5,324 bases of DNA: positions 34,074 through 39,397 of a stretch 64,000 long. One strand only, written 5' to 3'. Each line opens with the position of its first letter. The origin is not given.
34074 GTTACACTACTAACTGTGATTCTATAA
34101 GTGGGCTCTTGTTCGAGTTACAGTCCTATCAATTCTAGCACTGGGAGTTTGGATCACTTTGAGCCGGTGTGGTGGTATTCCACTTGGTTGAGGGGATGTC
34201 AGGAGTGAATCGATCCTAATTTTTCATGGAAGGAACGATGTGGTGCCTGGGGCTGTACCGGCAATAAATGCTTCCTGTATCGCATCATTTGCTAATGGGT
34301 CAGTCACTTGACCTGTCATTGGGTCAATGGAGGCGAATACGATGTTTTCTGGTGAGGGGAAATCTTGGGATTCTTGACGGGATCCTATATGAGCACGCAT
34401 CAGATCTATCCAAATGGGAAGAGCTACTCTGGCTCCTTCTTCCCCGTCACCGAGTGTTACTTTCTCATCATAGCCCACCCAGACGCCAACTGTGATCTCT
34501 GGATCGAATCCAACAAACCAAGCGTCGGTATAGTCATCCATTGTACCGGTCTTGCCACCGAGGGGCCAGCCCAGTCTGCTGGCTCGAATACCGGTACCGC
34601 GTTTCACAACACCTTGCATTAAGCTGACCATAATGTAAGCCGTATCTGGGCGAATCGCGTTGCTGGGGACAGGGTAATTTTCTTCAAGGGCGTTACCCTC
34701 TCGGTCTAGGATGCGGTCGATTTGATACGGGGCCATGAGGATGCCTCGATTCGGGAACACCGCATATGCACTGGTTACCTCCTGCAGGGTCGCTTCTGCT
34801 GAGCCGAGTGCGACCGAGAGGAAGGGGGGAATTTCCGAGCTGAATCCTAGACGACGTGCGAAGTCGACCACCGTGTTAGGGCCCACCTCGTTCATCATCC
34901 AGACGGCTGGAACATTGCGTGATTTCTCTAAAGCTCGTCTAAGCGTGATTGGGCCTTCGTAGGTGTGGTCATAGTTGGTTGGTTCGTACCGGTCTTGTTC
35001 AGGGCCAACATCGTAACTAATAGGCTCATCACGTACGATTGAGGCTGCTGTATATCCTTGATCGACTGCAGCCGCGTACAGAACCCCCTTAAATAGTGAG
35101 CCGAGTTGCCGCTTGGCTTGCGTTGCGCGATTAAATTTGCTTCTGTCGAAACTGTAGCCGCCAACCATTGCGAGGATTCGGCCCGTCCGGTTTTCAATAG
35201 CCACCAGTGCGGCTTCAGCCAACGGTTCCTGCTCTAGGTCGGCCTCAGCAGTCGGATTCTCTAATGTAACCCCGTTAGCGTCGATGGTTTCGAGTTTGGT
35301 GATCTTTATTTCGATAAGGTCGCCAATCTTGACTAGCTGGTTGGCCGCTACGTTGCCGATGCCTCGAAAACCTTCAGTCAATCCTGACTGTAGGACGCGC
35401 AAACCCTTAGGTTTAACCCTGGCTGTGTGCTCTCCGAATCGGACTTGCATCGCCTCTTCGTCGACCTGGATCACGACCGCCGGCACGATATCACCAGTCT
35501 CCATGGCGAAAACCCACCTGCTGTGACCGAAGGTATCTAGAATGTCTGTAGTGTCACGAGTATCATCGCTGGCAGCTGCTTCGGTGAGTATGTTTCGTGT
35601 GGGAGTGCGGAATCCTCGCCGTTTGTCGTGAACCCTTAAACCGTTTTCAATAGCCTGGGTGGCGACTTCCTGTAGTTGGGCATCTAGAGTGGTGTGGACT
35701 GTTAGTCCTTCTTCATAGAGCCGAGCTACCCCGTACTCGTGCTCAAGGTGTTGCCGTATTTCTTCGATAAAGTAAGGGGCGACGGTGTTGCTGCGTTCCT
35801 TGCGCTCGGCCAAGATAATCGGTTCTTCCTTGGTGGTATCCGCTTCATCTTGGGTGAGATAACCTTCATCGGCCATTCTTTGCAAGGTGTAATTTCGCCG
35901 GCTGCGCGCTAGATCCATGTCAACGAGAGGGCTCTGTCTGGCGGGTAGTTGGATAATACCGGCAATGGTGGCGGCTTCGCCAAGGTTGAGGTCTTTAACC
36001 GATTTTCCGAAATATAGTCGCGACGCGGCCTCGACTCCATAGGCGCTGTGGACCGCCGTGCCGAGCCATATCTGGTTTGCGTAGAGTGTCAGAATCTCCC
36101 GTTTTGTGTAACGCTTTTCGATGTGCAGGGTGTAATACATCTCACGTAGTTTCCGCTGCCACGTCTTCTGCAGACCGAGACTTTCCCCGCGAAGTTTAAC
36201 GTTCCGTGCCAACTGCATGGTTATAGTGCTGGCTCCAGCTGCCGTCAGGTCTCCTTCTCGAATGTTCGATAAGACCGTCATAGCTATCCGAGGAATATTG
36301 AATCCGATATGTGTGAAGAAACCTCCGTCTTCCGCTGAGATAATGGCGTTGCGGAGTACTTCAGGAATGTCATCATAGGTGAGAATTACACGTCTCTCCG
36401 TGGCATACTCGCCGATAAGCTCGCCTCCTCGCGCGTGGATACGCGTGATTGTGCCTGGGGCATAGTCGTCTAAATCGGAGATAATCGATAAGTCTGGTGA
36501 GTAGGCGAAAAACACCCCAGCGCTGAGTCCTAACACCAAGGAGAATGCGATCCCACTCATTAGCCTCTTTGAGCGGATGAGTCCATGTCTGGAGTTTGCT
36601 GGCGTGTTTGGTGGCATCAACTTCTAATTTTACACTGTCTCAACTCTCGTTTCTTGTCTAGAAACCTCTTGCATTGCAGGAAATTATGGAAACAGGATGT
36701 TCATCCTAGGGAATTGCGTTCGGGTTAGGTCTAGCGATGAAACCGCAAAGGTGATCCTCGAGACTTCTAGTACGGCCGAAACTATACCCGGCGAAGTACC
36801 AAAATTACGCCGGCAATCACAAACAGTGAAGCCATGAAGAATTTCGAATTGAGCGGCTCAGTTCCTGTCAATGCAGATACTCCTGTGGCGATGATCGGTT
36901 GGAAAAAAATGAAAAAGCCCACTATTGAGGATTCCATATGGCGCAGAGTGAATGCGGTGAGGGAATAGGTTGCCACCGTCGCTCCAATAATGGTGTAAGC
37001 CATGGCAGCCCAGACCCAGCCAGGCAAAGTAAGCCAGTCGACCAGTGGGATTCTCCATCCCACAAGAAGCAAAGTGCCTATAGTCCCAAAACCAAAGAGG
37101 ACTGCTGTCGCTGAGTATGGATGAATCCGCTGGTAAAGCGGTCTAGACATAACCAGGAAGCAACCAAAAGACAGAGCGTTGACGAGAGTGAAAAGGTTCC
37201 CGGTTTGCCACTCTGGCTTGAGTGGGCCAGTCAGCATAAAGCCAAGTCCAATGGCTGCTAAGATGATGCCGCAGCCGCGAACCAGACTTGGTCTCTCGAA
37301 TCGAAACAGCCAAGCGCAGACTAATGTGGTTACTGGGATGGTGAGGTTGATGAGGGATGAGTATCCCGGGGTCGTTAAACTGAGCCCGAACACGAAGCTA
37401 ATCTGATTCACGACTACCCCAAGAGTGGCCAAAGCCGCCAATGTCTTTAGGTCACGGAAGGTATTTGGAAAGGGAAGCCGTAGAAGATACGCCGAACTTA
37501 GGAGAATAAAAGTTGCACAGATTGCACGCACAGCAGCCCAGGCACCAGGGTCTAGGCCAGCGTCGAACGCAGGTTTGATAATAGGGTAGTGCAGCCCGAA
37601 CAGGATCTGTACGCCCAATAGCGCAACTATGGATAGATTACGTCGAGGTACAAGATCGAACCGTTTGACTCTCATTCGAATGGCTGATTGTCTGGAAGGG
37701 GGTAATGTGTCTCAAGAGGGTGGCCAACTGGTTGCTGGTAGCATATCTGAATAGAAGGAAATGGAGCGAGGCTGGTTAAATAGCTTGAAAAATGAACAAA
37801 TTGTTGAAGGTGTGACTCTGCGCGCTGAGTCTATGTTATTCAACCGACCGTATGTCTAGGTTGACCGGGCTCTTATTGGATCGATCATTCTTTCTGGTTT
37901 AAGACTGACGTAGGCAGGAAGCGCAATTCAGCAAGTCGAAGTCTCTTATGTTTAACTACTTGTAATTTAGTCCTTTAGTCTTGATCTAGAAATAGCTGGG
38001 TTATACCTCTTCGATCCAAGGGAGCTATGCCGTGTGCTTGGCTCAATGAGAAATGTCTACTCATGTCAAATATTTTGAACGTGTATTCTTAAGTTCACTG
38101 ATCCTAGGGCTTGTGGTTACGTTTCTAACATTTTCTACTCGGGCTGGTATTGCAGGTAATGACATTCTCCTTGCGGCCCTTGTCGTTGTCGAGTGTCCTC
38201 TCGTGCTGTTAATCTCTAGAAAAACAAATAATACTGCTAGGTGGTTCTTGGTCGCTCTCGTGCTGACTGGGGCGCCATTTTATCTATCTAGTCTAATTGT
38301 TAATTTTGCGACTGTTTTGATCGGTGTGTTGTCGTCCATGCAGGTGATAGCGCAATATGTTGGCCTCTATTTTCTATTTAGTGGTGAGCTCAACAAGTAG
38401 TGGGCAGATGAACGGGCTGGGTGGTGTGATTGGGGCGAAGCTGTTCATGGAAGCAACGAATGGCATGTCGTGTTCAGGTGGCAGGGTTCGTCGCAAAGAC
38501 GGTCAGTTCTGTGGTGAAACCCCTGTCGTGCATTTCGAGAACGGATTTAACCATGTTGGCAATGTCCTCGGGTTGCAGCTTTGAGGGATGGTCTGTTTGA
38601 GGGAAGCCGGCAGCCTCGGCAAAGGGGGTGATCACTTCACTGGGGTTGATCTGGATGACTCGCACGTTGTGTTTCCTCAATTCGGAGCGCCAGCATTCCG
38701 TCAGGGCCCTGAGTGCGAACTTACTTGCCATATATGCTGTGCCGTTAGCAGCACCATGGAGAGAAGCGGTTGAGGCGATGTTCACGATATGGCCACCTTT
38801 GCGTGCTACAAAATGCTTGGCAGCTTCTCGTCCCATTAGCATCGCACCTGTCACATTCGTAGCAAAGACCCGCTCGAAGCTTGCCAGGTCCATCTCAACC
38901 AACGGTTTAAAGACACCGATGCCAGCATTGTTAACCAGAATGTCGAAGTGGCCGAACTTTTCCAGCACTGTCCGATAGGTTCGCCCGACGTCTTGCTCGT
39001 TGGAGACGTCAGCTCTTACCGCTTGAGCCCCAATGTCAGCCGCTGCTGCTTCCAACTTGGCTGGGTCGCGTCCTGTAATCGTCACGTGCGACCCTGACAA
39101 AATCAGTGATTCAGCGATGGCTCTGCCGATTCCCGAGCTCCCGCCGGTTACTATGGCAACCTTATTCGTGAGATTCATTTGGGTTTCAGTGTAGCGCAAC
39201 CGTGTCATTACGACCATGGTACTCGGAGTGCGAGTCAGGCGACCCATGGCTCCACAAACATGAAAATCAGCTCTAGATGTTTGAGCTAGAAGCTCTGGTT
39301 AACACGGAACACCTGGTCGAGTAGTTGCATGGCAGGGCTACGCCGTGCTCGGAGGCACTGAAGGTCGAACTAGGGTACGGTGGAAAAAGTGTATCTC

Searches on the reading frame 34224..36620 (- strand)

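Call 45: search_protein_families(library=pfam, proteins=[window:34224-36620:-], max_evalue=0.001)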
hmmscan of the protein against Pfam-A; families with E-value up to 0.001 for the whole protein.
window:34224-36620:- (798 aa): 3 families
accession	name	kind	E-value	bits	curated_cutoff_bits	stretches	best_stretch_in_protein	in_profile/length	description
PF00912.28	Transgly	-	1.7e-52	177.9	27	1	66-249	2-177/178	Transglycosylase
PF00905.27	Transpeptidase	-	3.6e-33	115.5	22.1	1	471-715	2-273/299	Penicillin binding protein transpeptidase domain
PF17092.11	PCB_OB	-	2.3e-06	28.8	27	1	338-466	2-109/111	Penicillin-binding protein OB-like domain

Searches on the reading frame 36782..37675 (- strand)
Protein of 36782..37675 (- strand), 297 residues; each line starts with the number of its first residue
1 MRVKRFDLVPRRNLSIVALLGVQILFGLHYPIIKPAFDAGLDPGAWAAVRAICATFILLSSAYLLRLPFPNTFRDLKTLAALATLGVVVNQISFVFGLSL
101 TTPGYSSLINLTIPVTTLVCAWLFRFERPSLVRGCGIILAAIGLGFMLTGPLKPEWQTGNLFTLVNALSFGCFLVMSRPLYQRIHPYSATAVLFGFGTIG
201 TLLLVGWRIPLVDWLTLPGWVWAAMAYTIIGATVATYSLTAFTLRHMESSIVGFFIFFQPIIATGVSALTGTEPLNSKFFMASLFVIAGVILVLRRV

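Call 45: search_protein_families(library=pfam, proteins=[window:36782-37675:-], max_evalue=0.001)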
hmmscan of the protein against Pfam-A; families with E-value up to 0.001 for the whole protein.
window:36782-37675:- (297 aa): 1 family
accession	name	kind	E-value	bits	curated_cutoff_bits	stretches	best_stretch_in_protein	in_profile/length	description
PF00892.27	EamA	-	1.2e-26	94.1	28.2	2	15-148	3-134/135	EamA-like transporter family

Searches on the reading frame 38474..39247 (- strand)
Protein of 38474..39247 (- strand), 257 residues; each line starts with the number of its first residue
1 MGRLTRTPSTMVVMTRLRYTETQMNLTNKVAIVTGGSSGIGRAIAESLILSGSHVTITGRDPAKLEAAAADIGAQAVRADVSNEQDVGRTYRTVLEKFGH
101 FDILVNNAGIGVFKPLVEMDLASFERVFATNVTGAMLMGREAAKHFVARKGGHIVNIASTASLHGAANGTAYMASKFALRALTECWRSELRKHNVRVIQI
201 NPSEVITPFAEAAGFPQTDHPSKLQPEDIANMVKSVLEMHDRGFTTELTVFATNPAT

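Call 45: search_protein_families(library=pfam, proteins=[window:38474-39247:-], max_evalue=0.001)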
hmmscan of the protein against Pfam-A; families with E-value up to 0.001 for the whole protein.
window:38474-39247:- (257 aa): 6 families
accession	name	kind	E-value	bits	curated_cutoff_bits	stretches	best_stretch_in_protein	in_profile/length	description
PF00106.31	adh_short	-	1.9e-53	181.3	26.6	1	29-211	1-188/195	short chain dehydrogenase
PF13561.12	adh_short_C2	-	1.1e-39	136.9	27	1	38-218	6-190/236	Enoyl-(Acyl carrier protein) reductase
PF08659.16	KR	-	6.7e-15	55.9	22.6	1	32-189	4-166/180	KR domain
PF01370.27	Epimerase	-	6.4e-06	26.2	20.9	1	32-234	2-195/240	NAD dependent epimerase/dehydratase family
PF03807.23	F420_oxidored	-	1.6e-05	25.8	21.6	1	29-86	1-61/94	NADP oxidoreductase coenzyme F420-dependent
PF13460.12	NAD_binding_10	-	1.7e-05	25.2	27.2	1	35-90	1-57/184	NAD(P)H-binding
